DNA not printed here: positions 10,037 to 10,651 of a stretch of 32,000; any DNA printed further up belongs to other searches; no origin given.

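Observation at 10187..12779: ParA/MinD ATPase translationally coupled between a small protein and a eukaryote-type glycogen synthase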

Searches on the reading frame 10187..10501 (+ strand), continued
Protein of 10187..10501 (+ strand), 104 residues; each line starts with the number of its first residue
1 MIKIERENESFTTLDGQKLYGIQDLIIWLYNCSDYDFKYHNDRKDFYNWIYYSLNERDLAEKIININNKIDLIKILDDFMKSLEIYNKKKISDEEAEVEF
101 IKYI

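Call 42: fold_search(model_id=the predicted structure, library=pdb)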
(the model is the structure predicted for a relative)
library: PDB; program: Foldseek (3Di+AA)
matches with E <= 10: 44; with E <= 0.001: 0
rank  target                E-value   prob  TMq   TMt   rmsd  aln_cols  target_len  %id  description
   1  4n1j_C                1.5e+00  0.15  0.30  0.34  10.4        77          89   12  Crystal structures of NLRP14 pyrin domain reveal a conformational switch mechanism, regulating its molecular interacti (released 2014-07-16)
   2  3u9j_A                1.5e+00  0.11  0.27  0.20  12.2        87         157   17  Crystal structure of oxidized human FBXL5 hemerythrin like domain (released 2012-02-22)
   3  5n9j_E                1.8e+00  0.07  0.25  0.15  13.9       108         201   14  Core Mediator of transcriptional regulation (released 2017-05-17)
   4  8x5d_D                2.9e+00  0.12  0.33  0.28   6.6        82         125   16  The cryo-EM structure of the Mycobacterium tuberculosis CRISPR-Csm complex (released 2024-03-06)
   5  3v5x_B                3.1e+00  0.08  0.28  0.20  12.4        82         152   18  Structure of FBXL5 hemerythrin domain, C2 cell (released 2012-01-25)
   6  3v5y_A                3.1e+00  0.08  0.28  0.20  12.2        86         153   17  Structure of FBXL5 hemerythrin domain, P2(1) cell (released 2012-01-25)
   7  9g9h_C                3.3e+00  0.08  0.25  0.22   6.6        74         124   14  CryoEM structure of Enterococcus italicus Csm-crRNA-CTR1 complex bound to pNppA3 and AMPNPP (released 2025-01-29)
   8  6odd_B                3.7e+00  0.09  0.30  0.40  10.5        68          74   15  Crystal structure of the human complex ACP-ISD11 (released 2019-11-27)
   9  3v5y_B                4.2e+00  0.06  0.28  0.21  12.7        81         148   20  Structure of FBXL5 hemerythrin domain, P2(1) cell (released 2012-01-25)
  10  3qz2_B                4.5e+00  0.09  0.27  0.04   9.9        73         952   11  The structure of cysteine-free human insulin degrading enzyme (released 2012-01-25)
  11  2vwa_A                4.5e+00  0.06  0.29  0.30  10.1        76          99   13  Crystal structure of a sporozoite protein essential for liver stage development of malaria parasite (released 2008-07-08)
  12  4c0q_A                4.8e+00  0.09  0.34  0.05   7.1        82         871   16  Transportin 3 in complex with Ran(Q69L)GTP (released 2014-01-22)
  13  2kpq_MODEL_1_A        4.8e+00  0.04  0.26  0.26   9.9        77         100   10  NMR Structure of Agrobacterium tumefaciens protein Atu1219: Northeast Structural Genomics Consortium target At (released 2009-12-08)
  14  8dz8_H                5.4e+00  0.11  0.35  0.39   5.8        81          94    5  Neoleukin 4, a de novo designed IL-4 mimetic (released 2023-03-29)
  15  6dg6_C                5.4e+00  0.05  0.27  0.27   6.5        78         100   12  Structure of a de novo designed Interleukin-2/Interleukin-15 mimetic (released 2019-01-16)
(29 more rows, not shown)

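Call 77: search_protein_families(library=padloc, proteins=[window:10187-10498:+], max_evalue=0.001)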
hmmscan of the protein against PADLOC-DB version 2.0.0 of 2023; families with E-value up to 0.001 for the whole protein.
window:10187-10498:+ (104 aa): 0 families
